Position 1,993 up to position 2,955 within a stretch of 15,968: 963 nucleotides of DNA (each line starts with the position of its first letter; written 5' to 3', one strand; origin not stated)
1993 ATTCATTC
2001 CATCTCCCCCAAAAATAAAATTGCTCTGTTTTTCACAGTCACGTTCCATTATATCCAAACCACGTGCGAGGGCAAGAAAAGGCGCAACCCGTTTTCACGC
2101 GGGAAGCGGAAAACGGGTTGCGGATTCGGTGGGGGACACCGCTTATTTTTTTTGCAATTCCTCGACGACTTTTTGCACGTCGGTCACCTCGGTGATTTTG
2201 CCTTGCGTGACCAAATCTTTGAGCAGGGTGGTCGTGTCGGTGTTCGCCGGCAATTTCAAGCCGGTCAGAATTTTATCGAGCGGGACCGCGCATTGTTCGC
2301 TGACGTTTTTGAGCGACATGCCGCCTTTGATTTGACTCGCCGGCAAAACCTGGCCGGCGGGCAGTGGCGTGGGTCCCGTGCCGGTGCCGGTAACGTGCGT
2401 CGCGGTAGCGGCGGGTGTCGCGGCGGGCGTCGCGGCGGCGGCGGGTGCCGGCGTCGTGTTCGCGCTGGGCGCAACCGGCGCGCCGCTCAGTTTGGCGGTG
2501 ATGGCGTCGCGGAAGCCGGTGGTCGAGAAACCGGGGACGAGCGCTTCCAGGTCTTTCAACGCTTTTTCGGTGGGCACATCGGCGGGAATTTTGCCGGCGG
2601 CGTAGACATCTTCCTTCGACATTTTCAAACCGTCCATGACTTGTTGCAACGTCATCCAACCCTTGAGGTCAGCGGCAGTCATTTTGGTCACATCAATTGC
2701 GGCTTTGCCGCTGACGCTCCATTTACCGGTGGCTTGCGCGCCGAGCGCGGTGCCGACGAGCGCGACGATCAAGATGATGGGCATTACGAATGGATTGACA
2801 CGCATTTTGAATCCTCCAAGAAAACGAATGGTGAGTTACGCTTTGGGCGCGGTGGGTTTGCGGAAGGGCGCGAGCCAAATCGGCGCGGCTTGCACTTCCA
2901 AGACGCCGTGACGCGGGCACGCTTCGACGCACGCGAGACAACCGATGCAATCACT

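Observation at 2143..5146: Putative extracytoplasmic redox module: DUF4405-like His-rich membrane protein, NapH-like polyferredoxin and two secreted proteins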

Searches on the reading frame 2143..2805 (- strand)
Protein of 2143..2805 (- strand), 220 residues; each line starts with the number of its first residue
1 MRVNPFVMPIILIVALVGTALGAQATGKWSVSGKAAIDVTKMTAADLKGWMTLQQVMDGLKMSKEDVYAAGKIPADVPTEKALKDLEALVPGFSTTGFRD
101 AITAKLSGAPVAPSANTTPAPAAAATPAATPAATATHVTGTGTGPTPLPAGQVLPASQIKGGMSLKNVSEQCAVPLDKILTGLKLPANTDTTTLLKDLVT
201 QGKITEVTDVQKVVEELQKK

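Call 3: search_protein_families(library=pfam, proteins=[window:2143-2805:-], max_evalue=1)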
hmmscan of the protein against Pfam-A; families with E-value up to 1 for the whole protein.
window:2143-2805:- (220 aa): 0 families

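Call 4: search_protein_families(library=ncbifam, proteins=[window:2143-2805:-], max_evalue=1)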
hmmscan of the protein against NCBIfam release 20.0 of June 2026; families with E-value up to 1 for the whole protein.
window:2143-2805:- (220 aa): 0 families

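Call 6: find_homologous_proteins(query=window:2143-2805:-)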
Query window:2143-2805:- (220 aa): 255 proteins with E <= 0.001 among 8000 candidates; the best 120 are listed.
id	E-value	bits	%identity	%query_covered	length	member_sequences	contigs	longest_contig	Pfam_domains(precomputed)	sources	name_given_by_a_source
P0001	6.6e-132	455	100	100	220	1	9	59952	-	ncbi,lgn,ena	-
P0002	4.0e-90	319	68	100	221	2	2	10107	-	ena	-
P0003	2.7e-87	310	69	100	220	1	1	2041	-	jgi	jgi:hypothetical protein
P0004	6.3e-86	305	70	100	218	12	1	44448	-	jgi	jgi:hypothetical protein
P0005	1.2e-84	301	68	100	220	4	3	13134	-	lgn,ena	-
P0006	1.6e-84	301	65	100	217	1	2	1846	-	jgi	-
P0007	5.4e-84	299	68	100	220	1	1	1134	-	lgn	-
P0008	2.1e-83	297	71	100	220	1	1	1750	-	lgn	-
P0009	4.0e-83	296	68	100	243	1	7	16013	-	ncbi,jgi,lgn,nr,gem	ncbi:MAG: hypothetical protein FJ009_15530 [Chloroflexi bacterium]|nr:hypothetical protein [Chlorofl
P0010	5.0e-82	293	62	100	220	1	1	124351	-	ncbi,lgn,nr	ncbi:MAG: hypothetical protein HY868_07190 [Chloroflexi bacterium]|nr:hypothetical protein [Chlorofl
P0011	2.1e-81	291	68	100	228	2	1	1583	-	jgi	-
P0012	1.5e-80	288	67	100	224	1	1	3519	-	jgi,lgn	jgi:hypothetical protein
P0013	4.3e-80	286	67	100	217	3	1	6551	-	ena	-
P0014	7.3e-80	286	66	100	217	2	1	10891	-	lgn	-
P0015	9.6e-79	282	67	100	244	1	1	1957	-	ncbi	-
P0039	1.0e-68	249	57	100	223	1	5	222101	-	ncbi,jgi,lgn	jgi:hypothetical protein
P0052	1.0e-66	243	55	100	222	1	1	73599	-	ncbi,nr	ncbi:MAG: hypothetical protein IT324_13855 [Anaerolineae bacterium]|nr:hypothetical protein [Anaerol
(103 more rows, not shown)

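Call 9: find_related_loci(query=A1, collection=genome_contigs, flank=10000)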
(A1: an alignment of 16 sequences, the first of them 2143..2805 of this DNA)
Query A1 (220 aa) in genome_contigs; peptide patterns used: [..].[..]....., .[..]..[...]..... (x = any residue, [..] = any of these).
513 stretches matched a pattern; 52 encode a relative of the query (tblastn E <= 1e-3); 52 distinct loci.
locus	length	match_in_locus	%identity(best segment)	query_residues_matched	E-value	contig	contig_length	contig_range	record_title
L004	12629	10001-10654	68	1-220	5e-89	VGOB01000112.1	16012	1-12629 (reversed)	MAG: Chloroflexi bacterium isolate K_DeepCast_250m_m1_199 K_DeepCast_250m_m1_199_Ga0194125_10007276, whole genome shotgu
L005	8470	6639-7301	68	1-220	6e-82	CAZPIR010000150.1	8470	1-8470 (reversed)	MAG TPA_asm: uncultured Anaerolineaceae bacterium isolate SRP272421_co4_372 genome assembly, contig: NODE_27582_length_8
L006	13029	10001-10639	65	1-218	7e-81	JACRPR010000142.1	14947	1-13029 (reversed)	MAG: Chloroflexi bacterium isolate NC_groundwater_1992_Pr3_S-0.65um_56_3 SR2-18-Sp65_coassembly_scaffold_246115, whole g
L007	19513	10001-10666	59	1-218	6e-76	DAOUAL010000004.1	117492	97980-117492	MAG TPA_asm: Anaerolineae bacterium isolate H63_652 k137_167454, whole genome shotgun sequence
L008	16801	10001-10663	61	1-220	2e-75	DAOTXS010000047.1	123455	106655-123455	MAG TPA_asm: Anaerolineae bacterium isolate H21_272 k133_2850849, whole genome shotgun sequence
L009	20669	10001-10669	57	1-220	3e-74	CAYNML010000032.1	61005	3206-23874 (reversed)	MAG TPA_asm: uncultured Anaerolineae bacterium isolate binchicken_co107_373 genome assembly, contig: NODE_1216_length_61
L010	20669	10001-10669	54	1-218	1e-72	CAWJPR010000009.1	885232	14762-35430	MAG: uncultured Chloroflexia bacterium isolate MFD02979.bin.1.11 genome assembly, contig: contig_29205, whole genome sho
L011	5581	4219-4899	53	1-220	2e-72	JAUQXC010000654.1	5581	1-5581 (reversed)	MAG: Thermoflexales bacterium isolate BIN19 contig_218328, whole genome shotgun sequence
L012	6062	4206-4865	55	1-220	5e-72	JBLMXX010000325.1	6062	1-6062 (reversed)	MAG: Acidobacteriota bacterium isolate MAG244 PRJNA957066_bin26_renamed_324, whole genome shotgun sequence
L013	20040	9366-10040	51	1-220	2e-68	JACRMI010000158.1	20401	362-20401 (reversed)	MAG: Chloroflexi bacterium isolate NC_groundwater_1903_Pr3_S2p5_53_18 SR2-18-S2p5_coassembly_scaffold_303781, whole geno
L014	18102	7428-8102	52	1-220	3e-67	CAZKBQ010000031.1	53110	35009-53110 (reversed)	MAG TPA_asm: uncultured Anaerolineae bacterium isolate SRP290908_co1_178 genome assembly, contig: NODE_647_length_53110_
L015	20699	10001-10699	56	1-220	1e-66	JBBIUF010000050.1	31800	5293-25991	MAG: Chloroflexota bacterium isolate RSF170216_bin_47 NODE_1521_length_31800_cov_7.097748, whole genome shotgun sequence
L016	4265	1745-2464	48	1-220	1e-65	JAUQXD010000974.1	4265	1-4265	MAG: Thermoflexales bacterium isolate BIN20 contig_213861, whole genome shotgun sequence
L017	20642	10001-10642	49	1-219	5e-64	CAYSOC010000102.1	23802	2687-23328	MAG TPA_asm: uncultured Anaerolineaceae bacterium isolate binchicken_co322_217 genome assembly, contig: NODE_3197_length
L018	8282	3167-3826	55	1-220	2e-63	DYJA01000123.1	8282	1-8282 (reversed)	MAG TPA_asm: Candidatus Aquidulcis sp. isolate FI88_2_58_12 Afr_mines_FI88_2723_length_8282_cov_4_756412, whole genome s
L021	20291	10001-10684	47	1-208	2e-58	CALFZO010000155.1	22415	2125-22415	MAG TPA_asm: uncultured Anaerolineales bacterium isolate SRR1506987_bin.41_CONCOCT_v1.1_MAG genome assembly, contig: ERZ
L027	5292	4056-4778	48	1-220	2e-53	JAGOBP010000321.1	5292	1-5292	MAG: Thermoflexales bacterium isolate Go_SlAct_bin_560 Go_SlAct_101963_length_5292_cov_3.279768, whole genome shotgun se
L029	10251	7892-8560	49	1-218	6e-53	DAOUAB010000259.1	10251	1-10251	MAG TPA_asm: Anaerolineales bacterium isolate H61_599 k121_132131, whole genome shotgun sequence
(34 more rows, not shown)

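Call 15: predict_structure(alignment_id=A1)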
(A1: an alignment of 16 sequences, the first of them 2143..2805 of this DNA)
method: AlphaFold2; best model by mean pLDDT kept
length: 220 residues; sequences in the alignment: 16
mean_pLDDT: 64.9   pTM: 0.32
mean pLDDT of the five models: 64.9, 64.0, 60.2, 56.1, 55.7
residues with pLDDT >= 90: 0; 70-90: 128; 50-70: 32; < 50: 60
segments of 3 or more residues with pLDDT < 50: 22-36, 109-152
pLDDT, mean of each block of 10 residues (from residue 1): 66 64 46 48 71 82 82 82 78 79 66 37 37 34 41 61 76 76 76 77 76 74
secondary structure, 60 per line:
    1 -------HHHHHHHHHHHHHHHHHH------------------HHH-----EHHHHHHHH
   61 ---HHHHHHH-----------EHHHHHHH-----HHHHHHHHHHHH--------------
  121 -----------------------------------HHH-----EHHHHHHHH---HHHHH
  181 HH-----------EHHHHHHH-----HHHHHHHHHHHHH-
elements in order: H8-25 H53-60 H64-70 H83-89 H95-106 H165-172 H176-182 H195-201 H207-219

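Call 20: fold_search(model_id=the predicted structure, library=pdb)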
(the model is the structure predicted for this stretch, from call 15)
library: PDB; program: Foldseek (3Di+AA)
matches with E <= 10: 14; with E <= 0.001: 0
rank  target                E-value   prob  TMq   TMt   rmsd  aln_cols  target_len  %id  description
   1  6hiw_CJ               3.8e+00  0.02  0.11  0.04  20.4       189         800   17  Cryo-EM structure of the Trypanosoma brucei mitochondrial ribosome - This entry contains the complete small mitoribos (released 2018-09-26)
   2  7pua_CJ               4.2e+00  0.02  0.11  0.05  22.0       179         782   18  Middle assembly intermediate of the Trypanosoma brucei mitoribosomal small subunit (released 2022-03-02)
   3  7q47_B                5.8e+00  0.08  0.15  0.20   4.4        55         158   22  Endolysin from bacteriophage Enc34, catalytic domain (released 2021-11-17)
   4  7aor_e                5.8e+00  0.03  0.12  0.04  19.3       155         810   14  mt-SSU from Trypanosoma cruzi in complex with mt-IF-3. (released 2021-04-28)
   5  8g4l_ac               6.2e+00  0.04  0.11  0.12   8.7        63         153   22  Cryo-EM structure of the human cardiac myosin filament (released 2023-11-01)
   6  2o38_B                7.3e+00  0.06  0.14  0.27  12.4        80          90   20  Putative XRE Family Transcriptional Regulator (released 2007-01-02)
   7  4r24_B                7.7e+00  0.06  0.13  0.28  11.2        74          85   18  Complete dissection of B. subtilis nitrogen homeostatic circuitry (released 2015-03-04)
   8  2o38_A                9.0e+00  0.05  0.14  0.27  12.3        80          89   20  Putative XRE Family Transcriptional Regulator (released 2007-01-02)
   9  1se6_A                9.0e+00  0.04  0.11  0.07   9.1        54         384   26  Crystal Structure of Streptomyces Coelicolor A3(2) CYP158A2 from antibiotic biosynthetic pathways (released 2005-01-25)
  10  8aa9_A                9.6e+00  0.06  0.13  0.15   6.3        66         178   12  Crystal structure of the Rpa1 AROD-OB-1 domains (released 2023-05-03)
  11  8aa9_B                9.6e+00  0.06  0.13  0.15   6.3        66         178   12  Crystal structure of the Rpa1 AROD-OB-1 domains (released 2023-05-03)
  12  2xuf_A                9.6e+00  0.03  0.12  0.07   7.8        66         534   17  CRYSTAL STRUCTURE OF MACHE-Y337A-TZ2PA6 ANTI COMPLEX (1 MTH) (released 2010-12-08)
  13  4a16_A                9.6e+00  0.02  0.12  0.07   7.8        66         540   17  Structure of mouse Acetylcholinesterase complex with Huprine derivative (released 2012-03-28)
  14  9hny_CJ               9.6e+00  0.01  0.10  0.05  22.2       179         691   18  Mitoribosomal small subunit in complex with Mettl15 and Mettl17 (released 2025-03-26)

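Call 34: find_encoding_contigs(protein=P0039, flank=10000, max_places=2)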
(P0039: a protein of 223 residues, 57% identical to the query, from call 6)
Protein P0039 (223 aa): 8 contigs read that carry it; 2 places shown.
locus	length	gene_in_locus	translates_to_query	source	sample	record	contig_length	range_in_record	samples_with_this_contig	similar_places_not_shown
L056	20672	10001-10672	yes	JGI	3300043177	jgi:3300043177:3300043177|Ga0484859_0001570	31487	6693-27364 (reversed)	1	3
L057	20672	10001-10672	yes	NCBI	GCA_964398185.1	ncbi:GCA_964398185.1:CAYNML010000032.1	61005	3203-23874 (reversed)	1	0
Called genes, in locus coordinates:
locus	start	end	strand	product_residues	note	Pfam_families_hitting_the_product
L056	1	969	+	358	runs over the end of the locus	PF02558:ApbA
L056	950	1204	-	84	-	-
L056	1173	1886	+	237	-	PF23023:Anti-Pycsar_Apyc1, PF00753:Lactamase_B, PF12706:Lactamase_B_2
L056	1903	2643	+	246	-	PF04191:PEMT, PF04140:ICMT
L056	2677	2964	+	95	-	PF04023:FeoA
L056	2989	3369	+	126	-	-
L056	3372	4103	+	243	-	PF13938:DUF4213, PF04016:DUF364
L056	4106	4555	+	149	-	PF01980:TrmO_N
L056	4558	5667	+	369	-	PF07884:VKOR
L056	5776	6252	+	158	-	PF00210:Ferritin, PF02915:Rubrerythrin (weak)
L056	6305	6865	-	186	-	PF13489:Methyltransf_23, PF01209:Ubie_methyltran, PF13847:Methyltransf_31, PF08241:Methyltransf_11, PF08242:Methyltransf_12, PF13649:Methyltransf_25, PF20922:Anamorsin_N (weak)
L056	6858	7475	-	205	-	PF02627:CMD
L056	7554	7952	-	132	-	PF02566:OsmC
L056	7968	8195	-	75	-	PF11127:YgaP-like_TM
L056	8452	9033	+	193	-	-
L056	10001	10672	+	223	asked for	-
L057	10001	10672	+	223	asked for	-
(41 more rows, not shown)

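Call 35: find_encoding_contigs(protein=P0052, flank=10000, max_places=2)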
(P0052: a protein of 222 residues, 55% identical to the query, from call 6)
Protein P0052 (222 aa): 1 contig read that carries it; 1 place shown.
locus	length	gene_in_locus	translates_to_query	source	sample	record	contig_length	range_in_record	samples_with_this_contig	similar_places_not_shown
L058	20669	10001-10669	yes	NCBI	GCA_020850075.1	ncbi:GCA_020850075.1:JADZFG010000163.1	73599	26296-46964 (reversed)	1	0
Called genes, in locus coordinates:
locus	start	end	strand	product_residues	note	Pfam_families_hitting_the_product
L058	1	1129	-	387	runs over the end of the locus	PF00528:BPD_transp_1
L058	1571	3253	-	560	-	PF01547:SBP_bac_1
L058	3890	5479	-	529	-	PF00982:Glyco_transf_20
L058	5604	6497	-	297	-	PF02358:Trehalose_PPase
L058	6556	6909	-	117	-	-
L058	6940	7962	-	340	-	PF00356:LacI, PF00532:Peripla_BP_1, PF13407:Peripla_BP_4, PF13377:Peripla_BP_3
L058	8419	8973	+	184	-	-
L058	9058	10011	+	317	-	PF00037:Fer4 (faint), PF12801:Fer4_5, PF12838:Fer4_7 (faint), PF14697:Fer4_21 (faint), PF12801:Fer4_5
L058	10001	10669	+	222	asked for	-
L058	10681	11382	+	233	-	PF00072:Response_reg, PF00486:Trans_reg_C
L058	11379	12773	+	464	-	PF00672:HAMP, PF00512:HisKA, PF02518:HATPase_c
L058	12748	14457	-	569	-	PF00664:ABC_membrane, PF13401:AAA_22 (faint), PF00005:ABC_tran, PF02463:SMC_N (weak), PF13304:AAA_21 (faint)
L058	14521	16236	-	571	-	PF00664:ABC_membrane, PF13191:AAA_16 (faint), PF00005:ABC_tran, PF02463:SMC_N (faint)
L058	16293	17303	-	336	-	PF02322:Cyt_bd_oxida_II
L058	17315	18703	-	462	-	PF01654:Cyt_bd_oxida_I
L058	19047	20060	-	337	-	PF00994:MoCF_biosynth (weak)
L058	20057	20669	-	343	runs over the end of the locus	PF02625:XdhC_CoxI, PF13478:XdhC_C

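Call 44: search_protein_representatives(alignment_id=A1)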
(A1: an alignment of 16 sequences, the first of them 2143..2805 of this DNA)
Query: 16 sequences, 225 profile positions. Proteins with E-value up to 0.001 (for the whole library): 443; up to 1e-10: 231; up to 1e-30: 80. The best 150 are listed.
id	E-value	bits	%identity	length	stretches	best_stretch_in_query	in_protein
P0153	3.3e-90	318.4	-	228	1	1-225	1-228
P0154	1.5e-82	293.4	-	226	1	1-225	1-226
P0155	4.3e-77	275.6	-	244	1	1-225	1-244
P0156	1.0e-73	264.5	-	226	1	1-224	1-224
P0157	1.1e-73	264.4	-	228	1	1-225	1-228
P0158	2.6e-70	253.4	-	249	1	1-224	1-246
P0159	8.1e-67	241.9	-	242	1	1-224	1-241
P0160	9.4e-67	241.7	-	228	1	1-225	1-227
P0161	8.2e-65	235.4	-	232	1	1-224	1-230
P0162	9.0e-64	232.0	-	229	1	1-224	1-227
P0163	7.3e-62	225.7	-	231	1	1-224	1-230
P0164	5.8e-61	222.8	-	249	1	1-224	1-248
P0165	1.2e-59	218.5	-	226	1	1-225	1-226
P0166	3.9e-59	216.8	-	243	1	1-170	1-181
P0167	2.6e-58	214.1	-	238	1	1-224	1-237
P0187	8.1e-49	183.1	-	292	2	116-224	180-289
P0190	4.0e-47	177.5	-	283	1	1-160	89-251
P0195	4.9e-44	167.4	-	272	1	1-223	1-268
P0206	8.0e-39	150.4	-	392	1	86-225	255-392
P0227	7.7e-32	127.6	-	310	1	1-168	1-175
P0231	2.6e-31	125.8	-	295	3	43-107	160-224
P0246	2.9e-27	112.6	-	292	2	1-125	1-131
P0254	9.2e-25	104.4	-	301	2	3-154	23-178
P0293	2.5e-18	83.4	-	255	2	3-109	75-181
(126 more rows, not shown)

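Call 46: search_protein_families(library=pfam, proteins=[P0206, P0227, P0231, P0190, P0187, P0246, P0254, P0195, P0293], max_evalue=0.01)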
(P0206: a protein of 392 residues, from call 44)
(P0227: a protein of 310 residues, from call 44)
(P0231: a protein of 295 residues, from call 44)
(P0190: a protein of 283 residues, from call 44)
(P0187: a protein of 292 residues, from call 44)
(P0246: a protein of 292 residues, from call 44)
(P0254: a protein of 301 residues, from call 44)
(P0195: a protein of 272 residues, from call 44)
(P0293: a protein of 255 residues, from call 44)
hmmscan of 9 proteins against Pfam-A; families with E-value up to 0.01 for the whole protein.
P0206 (392 aa): 1 family
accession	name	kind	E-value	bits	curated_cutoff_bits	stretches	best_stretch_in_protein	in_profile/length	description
PF13350.11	Y_phosphatase3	-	9.5e-30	104.8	22.2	1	97-259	3-153/240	Tyrosine phosphatase family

P0227 (310 aa): 0 families

P0231 (295 aa): 0 families

P0190 (283 aa): 12 families
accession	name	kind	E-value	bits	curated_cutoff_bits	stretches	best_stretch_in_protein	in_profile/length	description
PF14697.11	Fer4_21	-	1.9e-06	28.3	35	1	35-60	33-58/59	4Fe-4S dicluster domain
PF00037.32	Fer4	-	2.2e-06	27.7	21.1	1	37-55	2-20/24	4Fe-4S binding domain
PF13237.11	Fer4_10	-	1e-05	25.8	25.5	1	10-54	2-53/53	4Fe-4S dicluster domain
PF12837.12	Fer4_6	-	0.00013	22.2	25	1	37-55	3-21/24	4Fe-4S binding domain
PF12800.12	Fer4_4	-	0.00039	21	24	1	41-54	2-15/17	4Fe-4S binding domain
PF04886.17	PT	-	0.00048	20.1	26.2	1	209-243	4-34/36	PT disordered repeat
PF13187.11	Fer4_9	-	0.00059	20.3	27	1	16-56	1-50/52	4Fe-4S dicluster domain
PF13534.11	Fer4_17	-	0.00083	20.3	22.2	0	43-58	2-17/61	4Fe-4S dicluster domain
PF12838.12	Fer4_7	-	0.00095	20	27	0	17-55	2-50/52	4Fe-4S dicluster domain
PF12797.12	Fer4_2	-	0.0011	19.2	24.5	0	40-54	7-21/22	4Fe-4S binding domain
PF13183.11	Fer4_8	-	0.0018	19.2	27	0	41-55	52-66/68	4Fe-4S dicluster domain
PF13746.11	Fer4_18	-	0.0042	17.7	27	1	11-54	55-96/114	4Fe-4S dicluster domain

P0187 (292 aa): 1 family
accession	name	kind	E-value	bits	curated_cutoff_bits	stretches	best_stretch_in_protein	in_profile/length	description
PF09184.16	PPP4R2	-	0.0026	17.8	27.4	1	108-183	208-271/282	PPP4R2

P0246 (292 aa): 0 families

P0254 (301 aa): 1 family
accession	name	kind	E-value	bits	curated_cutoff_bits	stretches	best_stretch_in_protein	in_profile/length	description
PF18517.6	LZ3wCH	-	0.005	17.3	26.1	0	245-269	29-53/55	Leucine zipper with capping helix domain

P0195 (272 aa): 0 families

P0293 (255 aa): 14 families
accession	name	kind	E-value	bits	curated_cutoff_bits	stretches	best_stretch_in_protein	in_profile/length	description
PF14697.11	Fer4_21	-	1.5e-09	38.3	35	3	20-66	5-57/59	4Fe-4S dicluster domain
PF13237.11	Fer4_10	-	1.3e-08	35.1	25.5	1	16-61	2-53/53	4Fe-4S dicluster domain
PF00037.32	Fer4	-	1.5e-08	34.5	21.1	2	18-36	3-21/24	4Fe-4S binding domain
PF13746.11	Fer4_18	-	2.2e-07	31.5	27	1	17-62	55-97/114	4Fe-4S dicluster domain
PF12837.12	Fer4_6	-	2.5e-07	30.8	25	1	15-36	1-22/24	4Fe-4S binding domain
PF13534.11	Fer4_17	-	8.4e-07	29.9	22.2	1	15-38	38-61/61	4Fe-4S dicluster domain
PF13187.11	Fer4_9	-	1.3e-06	28.7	27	1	23-63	2-50/52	4Fe-4S dicluster domain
PF12838.12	Fer4_7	-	2.7e-06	28.2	27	1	23-63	2-51/52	4Fe-4S dicluster domain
PF13183.11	Fer4_8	-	3e-06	28.1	27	0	17-37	48-68/68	4Fe-4S dicluster domain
PF12797.12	Fer4_2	-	6e-06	26.3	24.5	1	16-35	3-22/22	4Fe-4S binding domain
PF12800.12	Fer4_4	-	9.4e-06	26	24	1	49-62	3-16/17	4Fe-4S binding domain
PF13484.11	Fer4_16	-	2.3e-05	25.5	30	0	49-63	1-15/66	4Fe-4S double cluster binding domain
PF12798.12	Fer4_3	-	0.00027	22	27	0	23-37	1-15/15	4Fe-4S binding domain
PF17179.9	Fer4_22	-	0.0062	17.8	27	0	9-37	67-95/95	4Fe-4S dicluster domain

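Call 48: find_encoding_contigs(protein=P0231, flank=5000, max_places=3)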
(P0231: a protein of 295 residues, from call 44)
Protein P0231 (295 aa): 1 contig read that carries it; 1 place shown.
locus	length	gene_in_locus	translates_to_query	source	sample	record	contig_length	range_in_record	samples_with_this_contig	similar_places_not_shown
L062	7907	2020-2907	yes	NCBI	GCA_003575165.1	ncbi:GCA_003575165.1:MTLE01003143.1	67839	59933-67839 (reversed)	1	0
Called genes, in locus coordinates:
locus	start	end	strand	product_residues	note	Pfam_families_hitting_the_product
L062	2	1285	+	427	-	?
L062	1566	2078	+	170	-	PF12801:Fer4_5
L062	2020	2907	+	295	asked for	-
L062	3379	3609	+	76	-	-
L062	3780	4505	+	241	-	PF19842:YqeC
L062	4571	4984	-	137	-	PF01451:LMWPc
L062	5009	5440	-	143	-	PF01451:LMWPc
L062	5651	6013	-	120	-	PF08859:DGC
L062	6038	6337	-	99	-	PF01022:HTH_5, PF12840:HTH_20 (weak)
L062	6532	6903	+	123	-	-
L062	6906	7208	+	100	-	PF12797:Fer4_2 (weak), PF00037:Fer4 (faint), PF12837:Fer4_6 (weak), PF13237:Fer4_10 (faint), PF12838:Fer4_7 (weak), PF13187:Fer4_9 (weak), PF13484:Fer4_16 (faint)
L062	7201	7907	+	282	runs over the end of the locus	PF08859:DGC, PF01597:GCV_H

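Call 51: search_solved_structures(query=A1, max_evalue=1)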
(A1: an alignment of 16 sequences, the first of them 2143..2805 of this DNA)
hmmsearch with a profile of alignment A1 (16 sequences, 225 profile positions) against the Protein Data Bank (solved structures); distinct sequences matched with E-value up to 1: 1.
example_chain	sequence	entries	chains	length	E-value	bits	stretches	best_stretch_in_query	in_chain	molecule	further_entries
7un3_D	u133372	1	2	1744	0.58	13.4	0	90-146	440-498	Ubiquitin,60S ribosomal protein L8,(E3-independent) E2 ubiquitin-conjugating enzyme fusion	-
